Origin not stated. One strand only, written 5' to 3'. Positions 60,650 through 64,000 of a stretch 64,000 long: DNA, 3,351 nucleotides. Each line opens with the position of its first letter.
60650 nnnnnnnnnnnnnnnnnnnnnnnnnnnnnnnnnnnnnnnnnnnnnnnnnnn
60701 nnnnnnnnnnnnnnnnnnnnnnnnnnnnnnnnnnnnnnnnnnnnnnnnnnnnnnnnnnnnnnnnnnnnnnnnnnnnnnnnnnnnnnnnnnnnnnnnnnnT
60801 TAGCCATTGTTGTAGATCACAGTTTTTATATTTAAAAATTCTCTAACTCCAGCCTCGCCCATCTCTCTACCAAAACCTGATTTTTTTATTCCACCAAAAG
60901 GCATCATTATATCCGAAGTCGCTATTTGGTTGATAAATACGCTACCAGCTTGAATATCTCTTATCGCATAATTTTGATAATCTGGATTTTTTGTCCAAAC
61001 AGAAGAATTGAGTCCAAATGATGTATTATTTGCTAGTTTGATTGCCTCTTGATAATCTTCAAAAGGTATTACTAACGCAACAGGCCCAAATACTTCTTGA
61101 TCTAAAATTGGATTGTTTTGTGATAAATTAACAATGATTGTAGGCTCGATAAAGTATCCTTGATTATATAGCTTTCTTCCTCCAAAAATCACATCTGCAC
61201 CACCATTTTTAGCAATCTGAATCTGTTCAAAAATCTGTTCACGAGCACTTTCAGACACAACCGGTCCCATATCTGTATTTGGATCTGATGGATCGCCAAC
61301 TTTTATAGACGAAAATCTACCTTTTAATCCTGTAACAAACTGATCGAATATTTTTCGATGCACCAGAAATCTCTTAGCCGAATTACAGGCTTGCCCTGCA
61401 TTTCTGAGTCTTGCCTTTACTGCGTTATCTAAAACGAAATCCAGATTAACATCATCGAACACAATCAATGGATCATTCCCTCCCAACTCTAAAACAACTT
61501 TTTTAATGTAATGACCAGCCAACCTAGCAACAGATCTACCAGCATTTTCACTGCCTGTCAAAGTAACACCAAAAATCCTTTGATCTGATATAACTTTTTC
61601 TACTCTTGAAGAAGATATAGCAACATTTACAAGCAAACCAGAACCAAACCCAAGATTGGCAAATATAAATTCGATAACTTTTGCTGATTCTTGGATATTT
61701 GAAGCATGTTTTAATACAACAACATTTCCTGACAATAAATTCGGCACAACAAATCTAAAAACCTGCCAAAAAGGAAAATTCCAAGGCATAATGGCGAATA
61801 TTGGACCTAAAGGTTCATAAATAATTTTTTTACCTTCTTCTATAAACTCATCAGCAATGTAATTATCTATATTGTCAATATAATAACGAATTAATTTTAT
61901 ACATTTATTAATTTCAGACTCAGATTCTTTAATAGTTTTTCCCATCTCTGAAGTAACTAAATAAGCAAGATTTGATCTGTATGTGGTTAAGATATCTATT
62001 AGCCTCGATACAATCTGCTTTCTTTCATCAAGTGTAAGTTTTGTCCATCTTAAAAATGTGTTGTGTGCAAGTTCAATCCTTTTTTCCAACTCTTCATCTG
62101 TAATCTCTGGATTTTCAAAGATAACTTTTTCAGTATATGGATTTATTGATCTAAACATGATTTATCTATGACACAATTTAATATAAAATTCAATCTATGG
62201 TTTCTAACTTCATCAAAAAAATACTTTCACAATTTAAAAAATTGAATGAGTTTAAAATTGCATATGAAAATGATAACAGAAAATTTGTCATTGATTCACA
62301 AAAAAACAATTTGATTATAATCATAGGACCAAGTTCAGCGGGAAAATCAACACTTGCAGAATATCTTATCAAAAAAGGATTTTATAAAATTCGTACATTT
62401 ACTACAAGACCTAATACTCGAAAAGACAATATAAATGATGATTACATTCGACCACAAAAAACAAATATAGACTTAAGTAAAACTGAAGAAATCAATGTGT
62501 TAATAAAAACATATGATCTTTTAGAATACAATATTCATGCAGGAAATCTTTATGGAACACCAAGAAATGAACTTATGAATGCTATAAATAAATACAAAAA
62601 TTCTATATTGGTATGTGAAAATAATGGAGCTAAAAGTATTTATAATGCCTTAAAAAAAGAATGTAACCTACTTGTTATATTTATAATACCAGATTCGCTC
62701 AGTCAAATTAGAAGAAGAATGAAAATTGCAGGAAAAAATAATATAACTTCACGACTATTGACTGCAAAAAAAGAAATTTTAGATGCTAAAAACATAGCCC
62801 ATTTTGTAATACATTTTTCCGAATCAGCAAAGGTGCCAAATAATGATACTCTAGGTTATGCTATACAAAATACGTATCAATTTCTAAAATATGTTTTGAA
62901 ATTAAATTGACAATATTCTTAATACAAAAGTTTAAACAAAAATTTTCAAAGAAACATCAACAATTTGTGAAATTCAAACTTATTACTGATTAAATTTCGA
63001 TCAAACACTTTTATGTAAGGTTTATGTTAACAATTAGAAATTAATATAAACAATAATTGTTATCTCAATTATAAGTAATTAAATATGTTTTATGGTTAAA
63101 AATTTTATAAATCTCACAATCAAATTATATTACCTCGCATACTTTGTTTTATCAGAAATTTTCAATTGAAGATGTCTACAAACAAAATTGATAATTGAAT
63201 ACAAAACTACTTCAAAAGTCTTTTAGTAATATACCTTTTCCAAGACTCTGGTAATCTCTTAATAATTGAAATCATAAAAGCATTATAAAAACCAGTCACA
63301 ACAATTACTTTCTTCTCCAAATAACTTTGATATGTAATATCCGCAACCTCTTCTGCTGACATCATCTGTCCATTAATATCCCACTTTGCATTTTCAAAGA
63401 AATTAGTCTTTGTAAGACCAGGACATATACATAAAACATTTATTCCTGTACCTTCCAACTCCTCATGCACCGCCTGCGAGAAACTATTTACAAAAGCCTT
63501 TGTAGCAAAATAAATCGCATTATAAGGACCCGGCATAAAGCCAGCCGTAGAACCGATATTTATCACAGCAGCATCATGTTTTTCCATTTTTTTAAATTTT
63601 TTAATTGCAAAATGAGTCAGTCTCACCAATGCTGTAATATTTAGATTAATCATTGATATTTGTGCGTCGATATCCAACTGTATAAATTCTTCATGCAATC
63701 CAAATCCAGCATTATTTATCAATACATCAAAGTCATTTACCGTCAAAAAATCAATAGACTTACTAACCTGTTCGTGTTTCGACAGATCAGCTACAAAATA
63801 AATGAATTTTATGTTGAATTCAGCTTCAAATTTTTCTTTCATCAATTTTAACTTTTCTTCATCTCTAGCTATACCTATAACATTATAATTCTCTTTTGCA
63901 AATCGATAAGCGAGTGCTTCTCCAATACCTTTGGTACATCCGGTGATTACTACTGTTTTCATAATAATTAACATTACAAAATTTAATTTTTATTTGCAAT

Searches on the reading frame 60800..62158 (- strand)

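Call 62: search_protein_families(library=pfam, proteins=[window:60800-62158:-], max_evalue=0.00001)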
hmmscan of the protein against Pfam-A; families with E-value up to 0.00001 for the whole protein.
window:60800-62158:- (452 aa): 1 family
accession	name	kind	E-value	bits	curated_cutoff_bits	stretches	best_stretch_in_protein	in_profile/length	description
PF00171.27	Aldedh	-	2.1e-133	445.7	23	1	2-447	9-461/461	Aldehyde dehydrogenase family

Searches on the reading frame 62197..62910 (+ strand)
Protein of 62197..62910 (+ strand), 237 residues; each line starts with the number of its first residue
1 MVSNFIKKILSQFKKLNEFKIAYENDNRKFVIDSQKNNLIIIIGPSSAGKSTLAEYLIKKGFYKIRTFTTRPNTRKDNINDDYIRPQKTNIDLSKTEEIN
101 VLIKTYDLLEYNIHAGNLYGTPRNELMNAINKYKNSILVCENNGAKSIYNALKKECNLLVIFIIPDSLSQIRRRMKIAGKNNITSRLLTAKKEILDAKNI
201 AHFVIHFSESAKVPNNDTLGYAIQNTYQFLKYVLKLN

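Call 62: search_protein_families(library=pfam, proteins=[window:62197-62910:+], max_evalue=0.00001)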
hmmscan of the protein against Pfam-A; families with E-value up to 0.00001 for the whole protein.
window:62197-62910:+ (237 aa): 1 family
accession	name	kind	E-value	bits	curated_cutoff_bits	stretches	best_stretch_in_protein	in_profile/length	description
PF00625.27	Guanylate_kin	-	6.9e-14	52.4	25.2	1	37-185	2-145/182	Guanylate kinase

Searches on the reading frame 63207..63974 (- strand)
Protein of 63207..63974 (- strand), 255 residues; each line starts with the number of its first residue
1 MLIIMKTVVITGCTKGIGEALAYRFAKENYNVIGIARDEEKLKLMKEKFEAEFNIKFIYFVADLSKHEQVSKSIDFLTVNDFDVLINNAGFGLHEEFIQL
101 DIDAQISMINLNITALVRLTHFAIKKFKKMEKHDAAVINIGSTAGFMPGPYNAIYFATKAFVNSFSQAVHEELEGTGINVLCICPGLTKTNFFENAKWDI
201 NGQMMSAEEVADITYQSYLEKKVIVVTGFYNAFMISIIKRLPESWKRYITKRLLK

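Call 52: find_encoding_contigs(protein=window:63207-63974:-, flank=10000, max_places=4)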
Protein window:63207-63974:- (255 aa): 1 contig read that carries it; 1 place shown.
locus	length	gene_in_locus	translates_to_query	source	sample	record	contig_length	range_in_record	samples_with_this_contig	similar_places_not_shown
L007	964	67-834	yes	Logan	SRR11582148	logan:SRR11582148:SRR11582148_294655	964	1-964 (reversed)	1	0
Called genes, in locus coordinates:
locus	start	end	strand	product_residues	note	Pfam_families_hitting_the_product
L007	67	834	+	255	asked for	PF00106:adh_short, PF08659:KR (weak), PF13561:adh_short_C2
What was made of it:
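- Tried and rejected: The end-of-window look-up returned only a 964-bp contig from sibling run SRR11582148 (call 52).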
